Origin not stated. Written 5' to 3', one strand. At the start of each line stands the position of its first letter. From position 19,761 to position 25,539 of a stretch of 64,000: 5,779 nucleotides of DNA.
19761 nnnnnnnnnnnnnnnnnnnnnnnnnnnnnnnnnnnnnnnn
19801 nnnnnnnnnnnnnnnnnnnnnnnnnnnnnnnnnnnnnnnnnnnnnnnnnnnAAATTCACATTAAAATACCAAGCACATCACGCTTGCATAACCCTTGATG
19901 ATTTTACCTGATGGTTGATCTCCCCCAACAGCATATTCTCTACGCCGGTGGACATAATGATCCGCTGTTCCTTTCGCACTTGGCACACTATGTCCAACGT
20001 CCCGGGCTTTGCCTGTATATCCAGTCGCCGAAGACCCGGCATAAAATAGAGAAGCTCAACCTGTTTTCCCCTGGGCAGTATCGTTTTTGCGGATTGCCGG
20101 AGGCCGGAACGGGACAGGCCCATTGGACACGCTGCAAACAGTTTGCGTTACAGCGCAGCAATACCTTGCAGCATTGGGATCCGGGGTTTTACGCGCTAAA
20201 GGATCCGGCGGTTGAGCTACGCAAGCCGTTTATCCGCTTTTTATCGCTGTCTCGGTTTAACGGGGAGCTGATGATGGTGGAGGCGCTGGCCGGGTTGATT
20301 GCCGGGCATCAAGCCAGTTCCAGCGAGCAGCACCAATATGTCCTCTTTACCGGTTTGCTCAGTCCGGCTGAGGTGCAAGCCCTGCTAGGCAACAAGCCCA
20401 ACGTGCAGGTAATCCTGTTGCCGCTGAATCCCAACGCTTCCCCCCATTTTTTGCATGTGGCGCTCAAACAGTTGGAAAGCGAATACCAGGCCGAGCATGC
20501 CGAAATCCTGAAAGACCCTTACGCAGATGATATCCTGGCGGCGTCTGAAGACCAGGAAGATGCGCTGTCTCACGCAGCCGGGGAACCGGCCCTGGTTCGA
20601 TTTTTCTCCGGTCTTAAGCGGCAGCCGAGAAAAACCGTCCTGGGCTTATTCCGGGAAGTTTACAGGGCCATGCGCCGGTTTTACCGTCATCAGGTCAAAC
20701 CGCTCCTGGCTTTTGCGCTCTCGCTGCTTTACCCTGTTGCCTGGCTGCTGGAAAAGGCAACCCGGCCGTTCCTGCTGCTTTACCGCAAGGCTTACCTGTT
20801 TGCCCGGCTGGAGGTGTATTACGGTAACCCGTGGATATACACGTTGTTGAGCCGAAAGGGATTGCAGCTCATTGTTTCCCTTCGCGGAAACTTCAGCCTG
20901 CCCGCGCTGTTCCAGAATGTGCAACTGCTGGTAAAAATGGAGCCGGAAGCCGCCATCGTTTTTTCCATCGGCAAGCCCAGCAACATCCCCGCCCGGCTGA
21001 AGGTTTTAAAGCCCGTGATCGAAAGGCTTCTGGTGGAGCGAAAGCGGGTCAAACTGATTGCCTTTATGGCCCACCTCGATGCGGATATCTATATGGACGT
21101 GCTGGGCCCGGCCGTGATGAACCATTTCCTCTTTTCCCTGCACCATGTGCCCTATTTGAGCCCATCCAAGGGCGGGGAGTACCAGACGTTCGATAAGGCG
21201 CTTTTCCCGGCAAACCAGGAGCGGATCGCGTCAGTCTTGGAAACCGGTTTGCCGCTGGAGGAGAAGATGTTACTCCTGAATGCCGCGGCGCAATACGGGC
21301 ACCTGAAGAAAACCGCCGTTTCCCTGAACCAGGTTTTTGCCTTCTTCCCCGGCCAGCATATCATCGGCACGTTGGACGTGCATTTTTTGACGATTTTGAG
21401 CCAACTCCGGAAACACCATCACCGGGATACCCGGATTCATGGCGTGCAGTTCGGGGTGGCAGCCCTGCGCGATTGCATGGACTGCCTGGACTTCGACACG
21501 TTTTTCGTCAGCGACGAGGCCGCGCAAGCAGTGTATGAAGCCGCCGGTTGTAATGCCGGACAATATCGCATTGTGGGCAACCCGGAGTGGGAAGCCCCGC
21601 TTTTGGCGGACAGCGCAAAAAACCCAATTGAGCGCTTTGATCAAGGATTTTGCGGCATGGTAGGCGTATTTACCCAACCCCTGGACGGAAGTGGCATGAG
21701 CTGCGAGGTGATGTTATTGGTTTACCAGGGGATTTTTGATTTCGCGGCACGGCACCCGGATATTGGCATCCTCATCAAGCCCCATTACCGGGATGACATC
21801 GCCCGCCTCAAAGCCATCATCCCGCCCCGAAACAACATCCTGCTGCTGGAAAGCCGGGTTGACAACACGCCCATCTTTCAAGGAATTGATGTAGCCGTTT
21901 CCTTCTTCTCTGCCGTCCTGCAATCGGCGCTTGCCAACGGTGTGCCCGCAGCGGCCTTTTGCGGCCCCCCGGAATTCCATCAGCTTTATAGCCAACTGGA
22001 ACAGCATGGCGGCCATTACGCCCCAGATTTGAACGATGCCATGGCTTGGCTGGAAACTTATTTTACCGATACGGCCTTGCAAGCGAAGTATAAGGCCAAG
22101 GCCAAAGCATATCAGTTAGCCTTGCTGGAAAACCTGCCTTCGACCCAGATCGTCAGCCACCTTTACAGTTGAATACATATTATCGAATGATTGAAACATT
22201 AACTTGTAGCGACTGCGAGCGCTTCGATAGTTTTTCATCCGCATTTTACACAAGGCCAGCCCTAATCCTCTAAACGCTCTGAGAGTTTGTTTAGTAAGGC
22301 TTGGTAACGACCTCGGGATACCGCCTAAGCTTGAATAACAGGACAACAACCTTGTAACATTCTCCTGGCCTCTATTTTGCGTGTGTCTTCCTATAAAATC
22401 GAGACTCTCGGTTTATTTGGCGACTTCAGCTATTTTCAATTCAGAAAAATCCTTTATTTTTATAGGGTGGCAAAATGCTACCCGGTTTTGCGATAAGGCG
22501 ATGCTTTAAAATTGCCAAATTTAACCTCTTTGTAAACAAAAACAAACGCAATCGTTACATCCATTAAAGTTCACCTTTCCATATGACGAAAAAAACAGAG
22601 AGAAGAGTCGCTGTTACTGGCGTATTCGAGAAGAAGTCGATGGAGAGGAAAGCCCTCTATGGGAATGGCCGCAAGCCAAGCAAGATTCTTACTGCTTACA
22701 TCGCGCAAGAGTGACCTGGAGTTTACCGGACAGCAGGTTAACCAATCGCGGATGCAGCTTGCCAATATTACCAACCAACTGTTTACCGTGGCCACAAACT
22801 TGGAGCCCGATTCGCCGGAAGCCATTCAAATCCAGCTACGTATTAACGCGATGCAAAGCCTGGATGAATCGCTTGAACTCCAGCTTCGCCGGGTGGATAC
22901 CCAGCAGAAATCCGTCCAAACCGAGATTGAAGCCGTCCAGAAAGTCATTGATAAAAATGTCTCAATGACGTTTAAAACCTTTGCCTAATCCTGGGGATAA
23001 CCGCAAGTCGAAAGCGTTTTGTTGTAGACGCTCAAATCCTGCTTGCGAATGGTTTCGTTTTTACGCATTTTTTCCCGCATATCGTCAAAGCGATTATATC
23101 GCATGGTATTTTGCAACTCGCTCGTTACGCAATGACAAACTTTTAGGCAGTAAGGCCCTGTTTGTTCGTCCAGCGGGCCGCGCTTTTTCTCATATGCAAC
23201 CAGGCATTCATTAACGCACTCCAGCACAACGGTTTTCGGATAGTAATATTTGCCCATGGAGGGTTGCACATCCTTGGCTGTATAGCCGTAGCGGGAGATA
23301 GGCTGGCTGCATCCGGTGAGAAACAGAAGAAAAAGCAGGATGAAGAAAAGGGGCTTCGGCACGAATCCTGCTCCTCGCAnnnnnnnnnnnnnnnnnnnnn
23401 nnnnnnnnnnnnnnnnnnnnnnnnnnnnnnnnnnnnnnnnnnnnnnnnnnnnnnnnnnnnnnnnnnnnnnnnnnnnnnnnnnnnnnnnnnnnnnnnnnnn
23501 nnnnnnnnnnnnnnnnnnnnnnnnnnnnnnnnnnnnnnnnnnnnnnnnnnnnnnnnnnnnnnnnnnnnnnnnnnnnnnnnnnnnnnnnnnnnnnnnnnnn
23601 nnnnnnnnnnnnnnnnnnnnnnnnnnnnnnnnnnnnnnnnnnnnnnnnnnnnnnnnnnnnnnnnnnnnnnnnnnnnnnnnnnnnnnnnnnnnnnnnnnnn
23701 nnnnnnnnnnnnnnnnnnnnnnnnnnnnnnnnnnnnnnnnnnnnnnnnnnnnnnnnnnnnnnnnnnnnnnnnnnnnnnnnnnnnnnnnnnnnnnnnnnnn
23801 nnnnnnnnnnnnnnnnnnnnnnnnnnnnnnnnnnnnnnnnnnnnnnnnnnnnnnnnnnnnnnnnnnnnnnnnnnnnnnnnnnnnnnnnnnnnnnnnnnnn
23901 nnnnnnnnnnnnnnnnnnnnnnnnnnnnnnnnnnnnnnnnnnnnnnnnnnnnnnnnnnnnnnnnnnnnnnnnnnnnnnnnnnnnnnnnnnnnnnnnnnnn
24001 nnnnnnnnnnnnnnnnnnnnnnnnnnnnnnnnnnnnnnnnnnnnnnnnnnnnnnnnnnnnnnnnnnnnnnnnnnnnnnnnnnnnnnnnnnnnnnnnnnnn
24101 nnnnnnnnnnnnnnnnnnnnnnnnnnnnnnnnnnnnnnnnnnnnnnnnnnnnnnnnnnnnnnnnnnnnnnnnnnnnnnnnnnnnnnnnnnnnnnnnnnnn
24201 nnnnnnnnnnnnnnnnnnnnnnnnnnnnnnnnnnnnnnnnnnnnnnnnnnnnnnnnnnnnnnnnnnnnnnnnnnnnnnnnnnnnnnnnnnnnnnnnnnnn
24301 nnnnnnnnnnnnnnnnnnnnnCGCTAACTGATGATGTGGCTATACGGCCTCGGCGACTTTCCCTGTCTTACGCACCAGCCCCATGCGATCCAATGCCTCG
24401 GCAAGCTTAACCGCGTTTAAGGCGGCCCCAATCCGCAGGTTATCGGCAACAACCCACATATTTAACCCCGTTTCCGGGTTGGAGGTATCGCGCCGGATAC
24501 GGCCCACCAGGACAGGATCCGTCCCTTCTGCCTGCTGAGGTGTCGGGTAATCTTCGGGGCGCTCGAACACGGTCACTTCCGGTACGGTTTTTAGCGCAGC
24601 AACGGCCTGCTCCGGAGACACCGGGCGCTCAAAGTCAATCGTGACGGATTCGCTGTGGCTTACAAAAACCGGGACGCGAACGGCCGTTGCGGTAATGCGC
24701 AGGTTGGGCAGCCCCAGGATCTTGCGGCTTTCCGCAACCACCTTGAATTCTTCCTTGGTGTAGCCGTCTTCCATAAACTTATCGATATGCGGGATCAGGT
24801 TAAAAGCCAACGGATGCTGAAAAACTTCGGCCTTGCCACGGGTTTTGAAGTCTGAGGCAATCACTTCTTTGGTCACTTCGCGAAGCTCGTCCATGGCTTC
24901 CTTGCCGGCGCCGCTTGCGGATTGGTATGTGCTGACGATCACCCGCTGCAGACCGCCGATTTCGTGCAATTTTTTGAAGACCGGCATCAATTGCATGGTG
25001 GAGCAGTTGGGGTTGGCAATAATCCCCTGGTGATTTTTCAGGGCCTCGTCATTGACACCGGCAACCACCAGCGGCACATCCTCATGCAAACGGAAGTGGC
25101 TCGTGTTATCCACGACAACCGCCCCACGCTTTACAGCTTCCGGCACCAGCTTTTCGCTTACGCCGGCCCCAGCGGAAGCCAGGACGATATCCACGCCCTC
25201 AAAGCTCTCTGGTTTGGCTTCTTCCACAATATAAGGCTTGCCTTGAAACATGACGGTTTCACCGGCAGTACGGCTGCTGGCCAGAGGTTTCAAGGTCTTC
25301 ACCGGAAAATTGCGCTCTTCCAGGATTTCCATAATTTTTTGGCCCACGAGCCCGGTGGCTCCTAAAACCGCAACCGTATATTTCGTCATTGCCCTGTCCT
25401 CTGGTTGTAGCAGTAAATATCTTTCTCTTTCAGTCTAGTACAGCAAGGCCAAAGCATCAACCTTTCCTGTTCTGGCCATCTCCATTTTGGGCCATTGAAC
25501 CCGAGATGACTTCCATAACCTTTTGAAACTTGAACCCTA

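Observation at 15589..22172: RTX-repeat protein and two paralogous 600-750-aa GT-B-like proteins directly downstream of the CMP-nonulosonate pathway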

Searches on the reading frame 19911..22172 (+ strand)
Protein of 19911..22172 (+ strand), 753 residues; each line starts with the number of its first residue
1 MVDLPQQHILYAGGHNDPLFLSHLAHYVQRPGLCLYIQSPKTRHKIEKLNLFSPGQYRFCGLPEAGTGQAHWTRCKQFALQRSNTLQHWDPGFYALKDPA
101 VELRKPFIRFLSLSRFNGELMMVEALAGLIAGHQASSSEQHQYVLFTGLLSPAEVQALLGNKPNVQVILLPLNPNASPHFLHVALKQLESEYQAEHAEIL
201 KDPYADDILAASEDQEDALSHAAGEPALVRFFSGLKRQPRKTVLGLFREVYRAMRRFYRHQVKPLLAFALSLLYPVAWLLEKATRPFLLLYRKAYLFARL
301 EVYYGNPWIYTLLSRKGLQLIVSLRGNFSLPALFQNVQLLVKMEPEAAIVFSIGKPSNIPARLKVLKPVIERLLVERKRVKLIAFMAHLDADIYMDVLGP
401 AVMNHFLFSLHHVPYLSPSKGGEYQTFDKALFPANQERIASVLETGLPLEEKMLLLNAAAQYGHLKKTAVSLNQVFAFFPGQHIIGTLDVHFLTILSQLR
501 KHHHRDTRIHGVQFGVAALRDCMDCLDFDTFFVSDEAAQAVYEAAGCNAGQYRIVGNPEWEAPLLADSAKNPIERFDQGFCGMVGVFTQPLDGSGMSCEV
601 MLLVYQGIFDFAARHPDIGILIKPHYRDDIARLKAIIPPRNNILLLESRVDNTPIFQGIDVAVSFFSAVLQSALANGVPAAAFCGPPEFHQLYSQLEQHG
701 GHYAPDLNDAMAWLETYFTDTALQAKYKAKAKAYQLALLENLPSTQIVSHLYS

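Call 6: search_protein_families(library=pfam, proteins=[window:19911-22172:+], max_evalue=0.01)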
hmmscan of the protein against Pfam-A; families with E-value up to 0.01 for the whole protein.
window:19911-22172:+ (753 aa): 0 families

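Call 9: search_protein_families(library=ncbifam, proteins=[window:19911-22172:+], max_evalue=0.01)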
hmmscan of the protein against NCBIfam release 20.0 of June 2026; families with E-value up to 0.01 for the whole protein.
window:19911-22172:+ (753 aa): 0 families

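Call 11: search_solved_structures(query=window:19911-22172:+, max_evalue=1)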
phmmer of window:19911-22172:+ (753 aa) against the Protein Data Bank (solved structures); distinct sequences matched with E-value up to 1: 0.

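Call 14: find_homologous_proteins(query=window:19911-22172:+)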
Query window:19911-22172:+ (753 aa): 1 proteins with E <= 0.001 among 8000 candidates.
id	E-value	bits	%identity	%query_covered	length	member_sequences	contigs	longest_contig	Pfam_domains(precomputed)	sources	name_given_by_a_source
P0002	0.0e+0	1728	100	100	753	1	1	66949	-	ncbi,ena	-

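Call 16: find_encoding_contigs(protein=P0002, flank=10000, max_places=3)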
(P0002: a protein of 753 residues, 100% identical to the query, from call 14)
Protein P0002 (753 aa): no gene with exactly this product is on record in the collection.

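Call 75: predict_structure(alignment_id=A3)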
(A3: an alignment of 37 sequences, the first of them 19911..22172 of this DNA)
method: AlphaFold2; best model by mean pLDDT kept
length: 753 residues; sequences in the alignment: 37
mean_pLDDT: 69.3   pTM: 0.73
mean pLDDT of the five models: 69.3, 66.6, 66.2, 65.8, 63.8
residues with pLDDT >= 90: 121; 70-90: 307; 50-70: 122; < 50: 203
segments of 3 or more residues with pLDDT < 50: 1-19, 41-66, 174-179, 195-251, 253-267, 271-343, 420-426
pLDDT, mean of each block of 10 residues (from residue 1): 31 40 58 69 36 31 52 89 93 86 92 84 79 73 83 88 80 52 62 48 37 36 37 40 44 45 45 46 44 41 36 40 39 43 53 71 84 77 73 82 73 62 49 70 85 87 86 81 78 86 86 76 84 86 85 81 57 69 92 67 90 96 90 87 92 91 90 92 77 80 91 96 95 86 65 65
secondary structure, 60 per line:
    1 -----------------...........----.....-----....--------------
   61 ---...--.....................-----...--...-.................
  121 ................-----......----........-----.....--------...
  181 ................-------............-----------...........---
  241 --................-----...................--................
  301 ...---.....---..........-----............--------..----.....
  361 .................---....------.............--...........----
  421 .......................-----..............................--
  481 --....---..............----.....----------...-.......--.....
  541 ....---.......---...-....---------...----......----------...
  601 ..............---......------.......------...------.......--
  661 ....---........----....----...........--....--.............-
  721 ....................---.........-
elements in order (helices of 4 or more, strands of 3 or more residues): H18-28 E33-37 H43-46 H69-89 E95-97 E100-102 H104-136 E142-147 H152-159 E165-169 H178-196 H204-215 H227-237 H243-258 H264-282 H285-303 H307-311 H315-324 H330-341 H356-377 E381-384 H391-403 E406-409 H410-416 H421-443 H449-478 E483-486 H490-503 E508-512 E527-533 H536-544 E548-554 H562-565 E582-587 H598-614 E618-623 H630-636 E643-645 H652-658 E661-664 H668-675 E680-683 H688-698 E701-704 H707-719 H721-740 H744-752

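Call 79: fold_search(model_id=the predicted structure, library=pdb)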
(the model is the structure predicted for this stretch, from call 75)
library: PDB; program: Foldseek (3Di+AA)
matches with E <= 10: 903; with E <= 0.001: 257
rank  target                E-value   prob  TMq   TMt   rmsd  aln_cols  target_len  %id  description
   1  3dzc_A                1.9e-08  1.00  0.33  0.59   8.3       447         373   13  2.35 Angstrom resolution structure of WecB (VC0917), a UDP-N-acetylglucosamine 2-epimerase from Vibrio cholerae. (released 2008-08-12)
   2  5enz_A                2.3e-08  1.00  0.37  0.71   5.9       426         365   12  S. aureus MnaA-UDP co-structure (released 2016-04-27)
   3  3beo_A                3.0e-08  1.00  0.35  0.64   8.0       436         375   12  A Structural Basis for the allosteric regulation of non-hydrolyzing UDP-GlcNAc 2-epimerases (released 2008-02-19)
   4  3ot5_A                4.4e-08  1.00  0.36  0.66   6.2       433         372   11  2.2 Angstrom Resolution Crystal Structure of putative UDP-N-acetylglucosamine 2-epimerase from Listeria monocytogenes (released 2010-09-22)
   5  6j31_C                9.4e-08  1.00  0.34  0.61   6.8       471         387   13  Crystal Structure Analysis of the Glycotransferase of kitacinnamycin (released 2020-01-15)
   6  8qoy                  9.8e-08  1.00  0.29  0.22  10.0       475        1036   13  Capsular polysaccharide synthesis multienzyme of Actinobacillus Pleuropneumoniae serotype 3 (released 2024-07-03)
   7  7vz6_A                1.0e-07  1.00  0.34  0.64   7.6       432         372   12  The crystal structure of Non-hydrolyzing UDPGlcNAc 2-epimerase in complex with UDP-glucose (released 2022-11-16)
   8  1f6d_A                1.3e-07  1.00  0.34  0.62   7.0       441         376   12  THE STRUCTURE OF UDP-N-ACETYLGLUCOSAMINE 2-EPIMERASE FROM E. COLI. (released 2000-12-13)
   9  4fkz_A                1.5e-07  1.00  0.35  0.64   6.8       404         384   12  Crystal structure of Bacillus subtilis UDP-GlcNAc 2-epimerase in complex with UDP-GlcNAc and UDP (released 2013-05-08)
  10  1f6d_D                1.5e-07  1.00  0.33  0.61   7.5       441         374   12  THE STRUCTURE OF UDP-N-ACETYLGLUCOSAMINE 2-EPIMERASE FROM E. COLI. (released 2000-12-13)
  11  7vyy_B                1.6e-07  1.00  0.32  0.62   8.0       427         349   11  The crystal structure of Non-hydrolyzing UDPGlcNAc 2-epimerase (released 2022-11-16)
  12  7vz6_E                1.7e-07  1.00  0.34  0.64   7.4       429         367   13  The crystal structure of Non-hydrolyzing UDPGlcNAc 2-epimerase in complex with UDP-glucose (released 2022-11-16)
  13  5dld                  1.8e-07  1.00  0.34  0.62   9.0       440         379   12  Crystal Structure of a UDP-N-acetylglucosamine 2-epimerase from Burkholderia vietnamiensis complexed with UDP-GlcNAc and (released 2015-09-30)
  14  7vz6_H                1.9e-07  1.00  0.34  0.63   7.1       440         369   11  The crystal structure of Non-hydrolyzing UDPGlcNAc 2-epimerase in complex with UDP-glucose (released 2022-11-16)
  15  3ot5_D                2.1e-07  1.00  0.35  0.66   6.8       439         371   12  2.2 Angstrom Resolution Crystal Structure of putative UDP-N-acetylglucosamine 2-epimerase from Listeria monocytogenes (released 2010-09-22)
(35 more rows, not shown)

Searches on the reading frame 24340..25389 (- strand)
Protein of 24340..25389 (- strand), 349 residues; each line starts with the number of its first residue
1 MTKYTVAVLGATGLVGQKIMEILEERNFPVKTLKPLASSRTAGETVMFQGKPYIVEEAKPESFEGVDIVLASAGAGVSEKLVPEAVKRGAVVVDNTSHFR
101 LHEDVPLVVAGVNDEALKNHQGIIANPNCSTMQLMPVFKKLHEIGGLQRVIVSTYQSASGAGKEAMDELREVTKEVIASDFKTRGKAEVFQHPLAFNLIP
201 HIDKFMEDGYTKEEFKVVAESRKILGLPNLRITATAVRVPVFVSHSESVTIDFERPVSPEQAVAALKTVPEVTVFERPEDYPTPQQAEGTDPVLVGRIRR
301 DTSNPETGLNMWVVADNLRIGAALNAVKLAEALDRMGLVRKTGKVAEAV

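Call 7: search_protein_families(library=pfam, proteins=[window:24340-25389:-], max_evalue=0.01)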
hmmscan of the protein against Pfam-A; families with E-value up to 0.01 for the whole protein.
window:24340-25389:- (349 aa): 5 families
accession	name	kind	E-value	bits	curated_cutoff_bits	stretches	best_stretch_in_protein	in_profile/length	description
PF02774.23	Semialdhyde_dhC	-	2.8e-51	174.7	26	1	141-319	4-183/184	Semialdehyde dehydrogenase, dimerisation domain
PF01118.30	Semialdhyde_dh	-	2.1e-33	115.7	26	1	5-119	1-120/121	Semialdehyde dehydrogenase, NAD binding domain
PF02800.25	Gp_dh_C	-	0.00044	20.3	24.4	1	229-271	69-111/158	Glyceraldehyde 3-phosphate dehydrogenase, C-terminal domain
PF05368.20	NmrA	-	0.0084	16.2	27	0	3-33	2-32/298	NmrA-like family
PF13460.12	NAD_binding_10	-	0.0087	16.4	27.2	0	10-79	1-74/184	NAD(P)H-binding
